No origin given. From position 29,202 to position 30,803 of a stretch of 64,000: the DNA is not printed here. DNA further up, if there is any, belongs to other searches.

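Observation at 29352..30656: A B12-binding-domain radical-SAM-like protein in which CxxxCxxC is replaced by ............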

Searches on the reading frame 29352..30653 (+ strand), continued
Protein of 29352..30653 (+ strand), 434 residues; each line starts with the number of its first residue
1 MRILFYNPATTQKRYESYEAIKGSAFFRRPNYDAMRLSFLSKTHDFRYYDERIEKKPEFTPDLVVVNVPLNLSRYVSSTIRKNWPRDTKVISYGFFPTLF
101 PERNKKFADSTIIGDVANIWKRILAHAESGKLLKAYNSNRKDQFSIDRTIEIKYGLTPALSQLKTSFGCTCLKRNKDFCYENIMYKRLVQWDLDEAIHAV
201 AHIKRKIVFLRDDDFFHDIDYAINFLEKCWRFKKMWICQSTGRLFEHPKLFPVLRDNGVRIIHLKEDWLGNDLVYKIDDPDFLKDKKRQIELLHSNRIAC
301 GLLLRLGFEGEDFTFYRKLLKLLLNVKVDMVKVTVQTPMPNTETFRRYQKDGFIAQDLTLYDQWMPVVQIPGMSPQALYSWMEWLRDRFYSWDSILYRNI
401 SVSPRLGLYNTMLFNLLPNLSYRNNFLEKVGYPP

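Call 27: search_protein_families(library=pfam, proteins=[P0116, P0125, P0130, P0135, P0127, P0113, P0115, P0119, P0124, P0059], max_evalue=0.01)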
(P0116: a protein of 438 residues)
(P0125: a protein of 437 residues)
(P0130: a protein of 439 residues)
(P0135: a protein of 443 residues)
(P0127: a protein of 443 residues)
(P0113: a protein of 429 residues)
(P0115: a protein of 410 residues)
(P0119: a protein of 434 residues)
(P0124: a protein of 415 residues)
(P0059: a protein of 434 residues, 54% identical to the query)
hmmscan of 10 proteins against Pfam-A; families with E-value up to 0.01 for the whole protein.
P0116 (438 aa): 4 families
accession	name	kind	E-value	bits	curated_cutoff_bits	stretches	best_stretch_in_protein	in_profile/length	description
PF04055.27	Radical_SAM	-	1.6e-19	71.2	29.5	1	169-325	3-165/166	Radical SAM superfamily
PF02310.24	B12-binding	-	2.1e-11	44.1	32.1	1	51-121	41-116/121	B12 binding domain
PF19864.5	Radical_SAM_N2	-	0.00023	21.1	29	1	74-137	70-133/151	Radical SAM proteins, N-terminal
PF13282.11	DUF4070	-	0.00028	21.4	22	1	345-409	1-64/144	Domain of unknown function (DUF4070)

P0125 (437 aa): 4 families
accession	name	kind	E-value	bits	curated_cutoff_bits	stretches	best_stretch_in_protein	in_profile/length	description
PF04055.27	Radical_SAM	-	6.1e-17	62.7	29.5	1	168-325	2-165/166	Radical SAM superfamily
PF02310.24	B12-binding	-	2e-07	31.3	32.1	1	29-121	12-116/121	B12 binding domain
PF13282.11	DUF4070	-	1.2e-05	25.8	22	1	345-407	1-62/144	Domain of unknown function (DUF4070)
PF19864.5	Radical_SAM_N2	-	0.0016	18.3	29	1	83-133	79-129/151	Radical SAM proteins, N-terminal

P0130 (439 aa): 4 families
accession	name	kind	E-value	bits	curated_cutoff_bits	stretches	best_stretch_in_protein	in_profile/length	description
PF04055.27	Radical_SAM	-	4.5e-17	63.2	29.5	1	172-323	4-161/166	Radical SAM superfamily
PF02310.24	B12-binding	-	2.1e-11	44.1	32.1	1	47-125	31-120/121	B12 binding domain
PF19864.5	Radical_SAM_N2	-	7.8e-06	25.8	29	1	81-139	77-135/151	Radical SAM proteins, N-terminal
PF13282.11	DUF4070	-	0.0041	17.6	22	1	347-412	1-65/144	Domain of unknown function (DUF4070)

P0135 (443 aa): 2 families
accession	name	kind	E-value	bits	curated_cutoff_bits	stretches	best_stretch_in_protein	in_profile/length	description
PF04055.27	Radical_SAM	-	5.2e-15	56.4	29.5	1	171-331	1-165/166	Radical SAM superfamily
PF02310.24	B12-binding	-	8.4e-10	39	32.1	1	31-127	11-118/121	B12 binding domain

P0127 (443 aa): 4 families
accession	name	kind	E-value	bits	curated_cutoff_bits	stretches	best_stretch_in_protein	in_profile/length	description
PF04055.27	Radical_SAM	-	7.7e-21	75.4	29.5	1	165-323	1-166/166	Radical SAM superfamily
PF02310.24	B12-binding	-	9.4e-10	38.8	32.1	1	56-121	48-119/121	B12 binding domain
PF13282.11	DUF4070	-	0.00061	20.3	22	1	341-406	1-65/144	Domain of unknown function (DUF4070)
PF19864.5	Radical_SAM_N2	-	0.0099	15.8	29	0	87-133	86-132/151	Radical SAM proteins, N-terminal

P0113 (429 aa): 0 families

P0115 (410 aa): 0 families

P0119 (434 aa): 0 families

P0124 (415 aa): 0 families

P0059 (434 aa): 0 families

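Call 28: search_protein_families(library=ncbifam, proteins=[P0116, P0125, P0130, P0135, P0127, P0113, P0115, P0119, P0124, P0059], max_evalue=0.001)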
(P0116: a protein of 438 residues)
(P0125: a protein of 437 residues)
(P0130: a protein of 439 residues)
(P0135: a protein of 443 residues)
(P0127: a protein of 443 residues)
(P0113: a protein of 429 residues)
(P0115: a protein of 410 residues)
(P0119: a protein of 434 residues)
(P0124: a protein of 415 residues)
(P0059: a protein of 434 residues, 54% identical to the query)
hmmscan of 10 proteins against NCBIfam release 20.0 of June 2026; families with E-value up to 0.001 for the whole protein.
P0116 (438 aa): 21 families
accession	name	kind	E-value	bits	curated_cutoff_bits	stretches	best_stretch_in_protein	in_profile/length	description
TIGR02026.1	BchE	equivalog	4.2e-28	98.5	481.35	1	166-395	196-429/497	magnesium-protoporphyrin IX monomethyl ester anaerobic oxidative cyclase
TIGR03471.1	HpnJ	equivalog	6.1e-22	78.1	577.6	1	169-402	202-441/472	hopanoid biosynthesis associated radical SAM protein HpnJ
TIGR04013.1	B12_SAM_MJ_1487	hypoth_equivalog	3e-21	75.7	251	1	37-350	16-356/382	TIGR04013 family B12-binding domain/radical SAM domain-containing protein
TIGR04367.1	HpnR_B12_rSAM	equivalog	3.7e-20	71.9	650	1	169-379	191-398/490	hopanoid C-3 methylase HpnR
TIGR04014.1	B12_SAM_MJ_0865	equivalog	1.2e-18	67.1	360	2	244-353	253-360/434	methyl-coenzyme M reductase glutamine C-methyltransferase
TIGR04072.2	rSAM_ladder_B12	equivalog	7.1e-15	54.6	360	1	74-358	82-379/443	lipid biosynthesis B12-binding/radical SAM protein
TIGR04479.1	bcpD_PhpK_rSAM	subfamily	2.8e-14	52.4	600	1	170-351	247-431/504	PhpK family radical SAM P-methyltransferase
NF050148.1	rSAM_ApyD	equivalog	5.9e-13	48.1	750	1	170-405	205-441/645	RiPP biosynthesis radical SAM protein ApyD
TIGR00089.1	TIGR00089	subfamily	6.7e-11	41.6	251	1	48-207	22-182/429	MiaB/RimO family radical SAM methylthiotransferase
TIGR01125.1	TIGR01125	equivalog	8.7e-10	38.2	356.95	1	79-206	57-178/432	30S ribosomal protein S12 methylthiotransferase RimO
NF038361.1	rSAM_Sden_1168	equivalog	1e-08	34.2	575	1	169-354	287-476/560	Sden_1168 family B12-binding radical SAM P-methyltransferase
TIGR01578.1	MiaB-like-B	hypoth_equivalog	3.8e-08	32.5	314.7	1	56-207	30-176/421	tRNA (N(6)-L-threonylcarbamoyladenosine(37)-C(2))-methylthiotransferase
NF040542.1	rSAM_RCCLKC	equivalog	4e-08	32.8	450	1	168-309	184-331/423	arsinothricin biosynthesis radical SAM protein ArsL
TIGR04295.1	B12_rSAM_oligo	hypoth_equivalog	9.4e-08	31.1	400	1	165-351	201-384/422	TIGR04295 family B12-binding domain-containing radical SAM protein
NF040546.1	rSAM_CUAEP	equivalog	1.5e-06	27.2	500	1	168-308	175-320/468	CUAEP/CCAEP-tail radical SAM (seleno)protein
NF033070.1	rSAM_AprD4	equivalog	2.5e-05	23.4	500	1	229-386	265-424/456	AprD4 family radical SAM diol-dehydratase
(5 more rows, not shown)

P0125 (437 aa): 21 families
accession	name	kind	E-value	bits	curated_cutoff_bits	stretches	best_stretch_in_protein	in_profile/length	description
TIGR02026.1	BchE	equivalog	4.3e-30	105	481.35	1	166-405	196-439/497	magnesium-protoporphyrin IX monomethyl ester anaerobic oxidative cyclase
TIGR03471.1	HpnJ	equivalog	2.5e-25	89.3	577.6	1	167-402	200-441/472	hopanoid biosynthesis associated radical SAM protein HpnJ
TIGR04479.1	bcpD_PhpK_rSAM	subfamily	7e-20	70.9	600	1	167-348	244-428/504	PhpK family radical SAM P-methyltransferase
TIGR04367.1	HpnR_B12_rSAM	equivalog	3.4e-19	68.7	650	1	44-377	43-396/490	hopanoid C-3 methylase HpnR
TIGR04013.1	B12_SAM_MJ_1487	hypoth_equivalog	5e-17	61.8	251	1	46-207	27-194/382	TIGR04013 family B12-binding domain/radical SAM domain-containing protein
TIGR04014.1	B12_SAM_MJ_0865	equivalog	2.2e-16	59.7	360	1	153-350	149-357/434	methyl-coenzyme M reductase glutamine C-methyltransferase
NF050148.1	rSAM_ApyD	equivalog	7.9e-14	51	750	1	59-354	71-396/645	RiPP biosynthesis radical SAM protein ApyD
TIGR04072.2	rSAM_ladder_B12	equivalog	2.4e-13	49.5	360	1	78-357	86-378/443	lipid biosynthesis B12-binding/radical SAM protein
NF033070.1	rSAM_AprD4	equivalog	3.1e-13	49.5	500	1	142-390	166-428/456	AprD4 family radical SAM diol-dehydratase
NF038361.1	rSAM_Sden_1168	equivalog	1e-11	44.2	575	1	167-384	285-506/560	Sden_1168 family B12-binding radical SAM P-methyltransferase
TIGR04295.1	B12_rSAM_oligo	hypoth_equivalog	3e-10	39.4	400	1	167-351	203-384/422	TIGR04295 family B12-binding domain-containing radical SAM protein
NF040546.1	rSAM_CUAEP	equivalog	4.8e-10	38.7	500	1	35-329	17-341/468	CUAEP/CCAEP-tail radical SAM (seleno)protein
NF040542.1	rSAM_RCCLKC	equivalog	8.5e-09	35.1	450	0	167-304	183-325/423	arsinothricin biosynthesis radical SAM protein ArsL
TIGR01578.1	MiaB-like-B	hypoth_equivalog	8.5e-08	31.4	314.7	1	54-204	28-173/421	tRNA (N(6)-L-threonylcarbamoyladenosine(37)-C(2))-methylthiotransferase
NF033712.0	B12_rSAM_KedN5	subfamily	8.9e-08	30.8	700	0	165-389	196-427/624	KedN5 family methylcobalamin-dependent radical SAM C-methyltransferase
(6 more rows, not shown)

P0130 (439 aa): 24 families
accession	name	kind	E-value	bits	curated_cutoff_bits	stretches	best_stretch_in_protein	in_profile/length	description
TIGR02026.1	BchE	equivalog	4e-30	105.1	481.35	1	167-419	195-456/497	magnesium-protoporphyrin IX monomethyl ester anaerobic oxidative cyclase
TIGR03471.1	HpnJ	equivalog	5.2e-25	88.3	577.6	1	169-400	200-437/472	hopanoid biosynthesis associated radical SAM protein HpnJ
TIGR04013.1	B12_SAM_MJ_1487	hypoth_equivalog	7.8e-21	74.3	251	1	45-208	26-193/382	TIGR04013 family B12-binding domain/radical SAM domain-containing protein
TIGR04367.1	HpnR_B12_rSAM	equivalog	5.5e-20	71.3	650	1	30-371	21-389/490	hopanoid C-3 methylase HpnR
TIGR04479.1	bcpD_PhpK_rSAM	subfamily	7.6e-20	70.7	600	1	166-349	241-427/504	PhpK family radical SAM P-methyltransferase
TIGR04072.2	rSAM_ladder_B12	equivalog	2.4e-19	69.3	360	1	76-328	84-346/443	lipid biosynthesis B12-binding/radical SAM protein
TIGR04014.1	B12_SAM_MJ_0865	equivalog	9.4e-17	60.9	360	1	78-351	57-356/434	methyl-coenzyme M reductase glutamine C-methyltransferase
NF038361.1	rSAM_Sden_1168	equivalog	8.9e-15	54.2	575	1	170-385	286-505/560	Sden_1168 family B12-binding radical SAM P-methyltransferase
TIGR04295.1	B12_rSAM_oligo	hypoth_equivalog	2.4e-13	49.6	400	1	170-353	204-384/422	TIGR04295 family B12-binding domain-containing radical SAM protein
NF050148.1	rSAM_ApyD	equivalog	2.3e-12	46.1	750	1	170-355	203-395/645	RiPP biosynthesis radical SAM protein ApyD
NF040546.1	rSAM_CUAEP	equivalog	1.3e-10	40.6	500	1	35-307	18-317/468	CUAEP/CCAEP-tail radical SAM (seleno)protein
NF040542.1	rSAM_RCCLKC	equivalog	4.8e-08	32.6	450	1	43-351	25-375/423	arsinothricin biosynthesis radical SAM protein ArsL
TIGR01212.1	TIGR01212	equivalog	7.5e-08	31.8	180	1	248-356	120-230/302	tRNA modification radical SAM protein MnmL/YtqA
NF033070.1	rSAM_AprD4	equivalog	2.2e-06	26.8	500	1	122-388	148-424/456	AprD4 family radical SAM diol-dehydratase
TIGR04428.1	B12_rSAM_trp_MT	equivalog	5e-06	25.2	500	1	172-333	222-400/558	tryptophan 2-C-methyltransferase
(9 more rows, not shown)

P0135 (443 aa): 20 families
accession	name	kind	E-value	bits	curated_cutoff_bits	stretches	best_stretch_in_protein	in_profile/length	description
TIGR02026.1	BchE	equivalog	9e-31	107.3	481.35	1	162-407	188-435/497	magnesium-protoporphyrin IX monomethyl ester anaerobic oxidative cyclase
TIGR04013.1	B12_SAM_MJ_1487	hypoth_equivalog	4.5e-21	75.1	251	1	63-209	39-192/382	TIGR04013 family B12-binding domain/radical SAM domain-containing protein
TIGR03471.1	HpnJ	equivalog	2e-20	73.2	577.6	1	160-405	189-438/472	hopanoid biosynthesis associated radical SAM protein HpnJ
TIGR04367.1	HpnR_B12_rSAM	equivalog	4.7e-18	65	650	1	157-360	176-376/490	hopanoid C-3 methylase HpnR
NF050148.1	rSAM_ApyD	equivalog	3.1e-16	58.9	750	1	134-372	163-407/645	RiPP biosynthesis radical SAM protein ApyD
TIGR04479.1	bcpD_PhpK_rSAM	subfamily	6.6e-16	57.8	600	1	171-335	244-409/504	PhpK family radical SAM P-methyltransferase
TIGR04014.1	B12_SAM_MJ_0865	equivalog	4.4e-15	55.4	360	1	79-366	54-367/434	methyl-coenzyme M reductase glutamine C-methyltransferase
TIGR04072.2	rSAM_ladder_B12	equivalog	3.1e-12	45.9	360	1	82-362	86-377/443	lipid biosynthesis B12-binding/radical SAM protein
NF038361.1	rSAM_Sden_1168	equivalog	1.1e-10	40.7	575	1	171-361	283-477/560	Sden_1168 family B12-binding radical SAM P-methyltransferase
TIGR04295.1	B12_rSAM_oligo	hypoth_equivalog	3.7e-09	35.8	400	1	171-352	203-379/422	TIGR04295 family B12-binding domain-containing radical SAM protein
NF033070.1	rSAM_AprD4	equivalog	1.3e-07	30.9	500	1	149-397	169-429/456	AprD4 family radical SAM diol-dehydratase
TIGR01125.1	TIGR01125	equivalog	1.1e-06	28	356.95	1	164-351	133-332/432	30S ribosomal protein S12 methylthiotransferase RimO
TIGR00089.1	TIGR00089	subfamily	1.3e-06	27.5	251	1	88-209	61-180/429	MiaB/RimO family radical SAM methylthiotransferase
NF040542.1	rSAM_RCCLKC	equivalog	2.3e-06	27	450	1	171-210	183-222/423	arsinothricin biosynthesis radical SAM protein ArsL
TIGR01578.1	MiaB-like-B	hypoth_equivalog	3.1e-06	26.2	314.7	0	86-206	59-171/421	tRNA (N(6)-L-threonylcarbamoyladenosine(37)-C(2))-methylthiotransferase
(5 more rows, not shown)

P0127 (443 aa): 26 families (the best 25 are shown)
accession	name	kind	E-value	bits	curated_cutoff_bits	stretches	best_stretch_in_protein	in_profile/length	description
TIGR02026.1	BchE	equivalog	4.5e-26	91.8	481.35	1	163-402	195-440/497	magnesium-protoporphyrin IX monomethyl ester anaerobic oxidative cyclase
TIGR03471.1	HpnJ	equivalog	5.8e-24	84.8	577.6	1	165-406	200-450/472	hopanoid biosynthesis associated radical SAM protein HpnJ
TIGR04479.1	bcpD_PhpK_rSAM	subfamily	3.4e-23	81.8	600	1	157-325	236-407/504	PhpK family radical SAM P-methyltransferase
TIGR04072.2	rSAM_ladder_B12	equivalog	5.7e-22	77.9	360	1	78-356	89-381/443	lipid biosynthesis B12-binding/radical SAM protein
TIGR04013.1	B12_SAM_MJ_1487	hypoth_equivalog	4.6e-19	68.5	251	1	30-345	15-355/382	TIGR04013 family B12-binding domain/radical SAM domain-containing protein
NF038361.1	rSAM_Sden_1168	equivalog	5.8e-17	61.4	575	1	165-380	285-506/560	Sden_1168 family B12-binding radical SAM P-methyltransferase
TIGR04295.1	B12_rSAM_oligo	hypoth_equivalog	5.9e-17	61.5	400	1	162-344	200-381/422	TIGR04295 family B12-binding domain-containing radical SAM protein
TIGR04367.1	HpnR_B12_rSAM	equivalog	5.4e-16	58.2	650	1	145-380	169-407/490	hopanoid C-3 methylase HpnR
TIGR04014.1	B12_SAM_MJ_0865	equivalog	5e-15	55.2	360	1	163-352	161-363/434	methyl-coenzyme M reductase glutamine C-methyltransferase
NF040542.1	rSAM_RCCLKC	equivalog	1.5e-13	50.7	450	1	156-306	167-330/423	arsinothricin biosynthesis radical SAM protein ArsL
TIGR00089.1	TIGR00089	subfamily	1.5e-10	40.5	251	1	83-350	64-345/429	MiaB/RimO family radical SAM methylthiotransferase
TIGR03975.1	rSAM_ocin_1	subfamily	1.6e-10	40.1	281.85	1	156-320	255-424/606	RiPP maturation radical SAM C-methyltransferase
NF033712.0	B12_rSAM_KedN5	subfamily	2.5e-10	39.2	700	1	164-406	197-449/624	KedN5 family methylcobalamin-dependent radical SAM C-methyltransferase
NF050148.1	rSAM_ApyD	equivalog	5.2e-10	38.4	750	1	165-347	202-393/645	RiPP biosynthesis radical SAM protein ApyD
NF040546.1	rSAM_CUAEP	equivalog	5.9e-09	35.1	500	1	157-305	166-320/468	CUAEP/CCAEP-tail radical SAM (seleno)protein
NF033070.1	rSAM_AprD4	equivalog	6.5e-07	28.6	500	1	238-384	277-426/456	AprD4 family radical SAM diol-dehydratase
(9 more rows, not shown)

P0113 (429 aa): 0 families

P0115 (410 aa): 1 family
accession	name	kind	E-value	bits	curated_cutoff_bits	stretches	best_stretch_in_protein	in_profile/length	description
TIGR04367.1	HpnR_B12_rSAM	equivalog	0.00096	17.8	650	0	177-229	200-252/490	hopanoid C-3 methylase HpnR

P0119 (434 aa): 0 families

P0124 (415 aa): 0 families

P0059 (434 aa): 2 families
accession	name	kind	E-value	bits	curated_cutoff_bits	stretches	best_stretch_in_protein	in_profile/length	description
TIGR04367.1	HpnR_B12_rSAM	equivalog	6.3e-09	34.9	650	1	177-402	200-429/490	hopanoid C-3 methylase HpnR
TIGR03471.1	HpnJ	equivalog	6e-06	25.4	577.6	1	199-395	242-438/472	hopanoid biosynthesis associated radical SAM protein HpnJ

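Call 29: find_encoding_contigs(protein=P0113, flank=6000, max_places=3)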
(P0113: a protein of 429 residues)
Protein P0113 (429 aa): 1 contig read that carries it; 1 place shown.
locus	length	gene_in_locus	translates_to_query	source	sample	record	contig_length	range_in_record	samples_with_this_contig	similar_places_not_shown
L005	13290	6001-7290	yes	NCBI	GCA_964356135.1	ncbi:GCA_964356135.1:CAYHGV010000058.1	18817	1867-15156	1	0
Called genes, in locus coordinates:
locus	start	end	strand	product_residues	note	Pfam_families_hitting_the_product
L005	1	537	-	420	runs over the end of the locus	PF20094:GWxTD_dom (weak)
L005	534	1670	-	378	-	PF20094:GWxTD_dom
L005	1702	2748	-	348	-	PF01137:RTC, PF05189:RTC_insert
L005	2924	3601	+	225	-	PF01128:IspD, PF12804:NTP_transf_3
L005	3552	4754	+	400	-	PF02670:DXP_reductoisom, PF08436:DXP_redisom_C, PF13288:DXPR_C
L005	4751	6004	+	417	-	PF02163:Peptidase_M50, PF00595:PDZ (faint), PF14685:PDZ_Tricorn (faint), PF17820:PDZ_6 (weak), PF13180:PDZ_2 (weak), PF17820:PDZ_6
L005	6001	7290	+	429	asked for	-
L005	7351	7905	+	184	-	PF08534:Redoxin, PF00255:GSHPx (weak), PF00578:AhpC-TSA, PF00085:Thioredoxin, PF13098:Thioredoxin_2, PF13905:Thioredoxin_8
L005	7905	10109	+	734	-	PF13620:CarboxypepD_reg, PF13715:CarbopepD_reg_2, PF07715:Plug, PF00593:TonB_dep_Rec_b-barrel, PF25183:OMP_b-brl_4 (faint)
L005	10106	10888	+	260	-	PF14054:DUF4249 (weak)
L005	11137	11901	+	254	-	PF08543:Phos_pyr_kin, PF00294:PfkB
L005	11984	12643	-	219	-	PF21347:DUF3108_like (weak)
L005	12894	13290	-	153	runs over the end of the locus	-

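Call 30: find_encoding_contigs(protein=P0119, flank=6000, max_places=3)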
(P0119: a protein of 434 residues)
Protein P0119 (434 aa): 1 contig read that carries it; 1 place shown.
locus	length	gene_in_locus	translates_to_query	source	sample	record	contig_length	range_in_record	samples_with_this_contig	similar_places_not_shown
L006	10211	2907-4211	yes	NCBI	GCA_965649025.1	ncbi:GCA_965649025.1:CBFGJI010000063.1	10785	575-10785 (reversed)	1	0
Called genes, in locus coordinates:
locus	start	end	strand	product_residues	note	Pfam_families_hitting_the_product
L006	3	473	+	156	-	?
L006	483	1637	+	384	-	PF02670:DXP_reductoisom, PF08436:DXP_redisom_C, PF13288:DXPR_C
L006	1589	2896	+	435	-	PF02163:Peptidase_M50, PF00595:PDZ (faint), PF13180:PDZ_2 (faint), PF17820:PDZ_6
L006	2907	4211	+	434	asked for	-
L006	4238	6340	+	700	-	PF00009:GTP_EFTU, PF22042:EF-G_D2, PF03144:GTP_EFTU_D2, PF14492:EFG_III, PF16658:RF3_C (weak), PF03764:EFG_IV, PF00679:EFG_C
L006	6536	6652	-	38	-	-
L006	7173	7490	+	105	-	-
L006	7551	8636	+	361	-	PF05559:DUF763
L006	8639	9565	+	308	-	PF17125:Methyltr_RsmF_N, PF01189:Methyltr_RsmB-F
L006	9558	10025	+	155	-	-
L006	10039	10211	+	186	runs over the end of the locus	PF13453:Zn_ribbon_TFIIB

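Call 31: find_encoding_contigs(protein=P0124, flank=6000, max_places=2)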
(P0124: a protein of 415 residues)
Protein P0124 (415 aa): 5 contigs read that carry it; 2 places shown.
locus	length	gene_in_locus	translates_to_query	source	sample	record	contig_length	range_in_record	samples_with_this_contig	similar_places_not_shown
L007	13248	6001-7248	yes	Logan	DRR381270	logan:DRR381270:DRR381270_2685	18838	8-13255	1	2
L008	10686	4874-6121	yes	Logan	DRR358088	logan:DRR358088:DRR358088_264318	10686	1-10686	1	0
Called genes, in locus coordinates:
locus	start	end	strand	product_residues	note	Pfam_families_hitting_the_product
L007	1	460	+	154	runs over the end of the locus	?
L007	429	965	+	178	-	-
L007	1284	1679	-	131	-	PF22381:Staph_reg_Sar_Rot (faint), PF01047:MarR, PF12802:MarR_2, PF13463:HTH_27 (weak)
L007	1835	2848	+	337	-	PF00579:tRNA-synt_1b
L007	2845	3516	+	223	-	PF01128:IspD, PF12804:NTP_transf_3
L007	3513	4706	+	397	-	PF02670:DXP_reductoisom, PF08436:DXP_redisom_C, PF13288:DXPR_C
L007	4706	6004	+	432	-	PF02163:Peptidase_M50, PF17820:PDZ_6, PF14685:PDZ_Tricorn (faint), PF00595:PDZ, PF13180:PDZ_2 (weak), PF17820:PDZ_6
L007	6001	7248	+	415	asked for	-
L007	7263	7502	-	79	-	PF01106:NifU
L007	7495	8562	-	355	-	PF02568:ThiI, PF18297:NFACT-R_2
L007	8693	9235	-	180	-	PF00117:GATase, PF07722:Peptidase_C26 (faint)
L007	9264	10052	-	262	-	PF02649:GCHY-1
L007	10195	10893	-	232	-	PF20582:UPF0758_N, PF04002:RadC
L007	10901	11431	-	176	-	PF19620:DUF6125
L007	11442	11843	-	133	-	PF02310:B12-binding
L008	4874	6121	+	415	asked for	-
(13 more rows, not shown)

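Call 32: find_encoding_contigs(protein=P0157, flank=6000, max_places=2)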
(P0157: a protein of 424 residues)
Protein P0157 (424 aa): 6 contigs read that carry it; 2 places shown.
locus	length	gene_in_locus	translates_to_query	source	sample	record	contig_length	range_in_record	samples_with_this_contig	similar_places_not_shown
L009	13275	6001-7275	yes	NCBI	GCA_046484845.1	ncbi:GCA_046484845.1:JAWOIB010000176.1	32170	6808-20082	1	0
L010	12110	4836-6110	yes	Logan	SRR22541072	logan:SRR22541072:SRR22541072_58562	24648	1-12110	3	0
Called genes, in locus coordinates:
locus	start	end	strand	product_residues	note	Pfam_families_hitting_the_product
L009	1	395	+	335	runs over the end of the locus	PF13620:CarboxypepD_reg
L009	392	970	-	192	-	-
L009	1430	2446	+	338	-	PF00579:tRNA-synt_1b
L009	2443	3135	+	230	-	PF01128:IspD, PF12804:NTP_transf_3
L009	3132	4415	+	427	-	PF02670:DXP_reductoisom, PF08436:DXP_redisom_C, PF13288:DXPR_C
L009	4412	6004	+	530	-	PF02163:Peptidase_M50, PF04495:GRASP55_65 (faint), PF13180:PDZ_2, PF17820:PDZ_6, PF13180:PDZ_2 (weak), PF17820:PDZ_6, PF13180:PDZ_2, PF17820:PDZ_6, +2 more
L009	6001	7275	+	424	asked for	-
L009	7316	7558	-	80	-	PF01106:NifU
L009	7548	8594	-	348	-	PF02568:ThiI, PF18297:NFACT-R_2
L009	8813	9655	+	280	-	-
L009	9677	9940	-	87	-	-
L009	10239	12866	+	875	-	PF00082:Peptidase_S8, PF13860:FlgD_ig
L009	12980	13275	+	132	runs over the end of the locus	-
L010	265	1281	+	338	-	PF00579:tRNA-synt_1b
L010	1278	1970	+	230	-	PF01128:IspD, PF12804:NTP_transf_3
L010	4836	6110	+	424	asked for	-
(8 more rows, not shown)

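Call 81: find_encoding_contigs(protein=P0002, flank=1500, max_places=1)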
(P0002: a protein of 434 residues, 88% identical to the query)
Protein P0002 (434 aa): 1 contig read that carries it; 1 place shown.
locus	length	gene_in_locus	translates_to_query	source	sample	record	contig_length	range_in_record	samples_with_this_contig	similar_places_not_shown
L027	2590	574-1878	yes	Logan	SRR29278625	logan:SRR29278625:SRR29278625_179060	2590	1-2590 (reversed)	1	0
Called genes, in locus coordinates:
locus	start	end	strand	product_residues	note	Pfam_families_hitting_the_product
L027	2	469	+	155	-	?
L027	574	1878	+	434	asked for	-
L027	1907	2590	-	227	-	PF13353:Fer4_12, PF04055:Radical_SAM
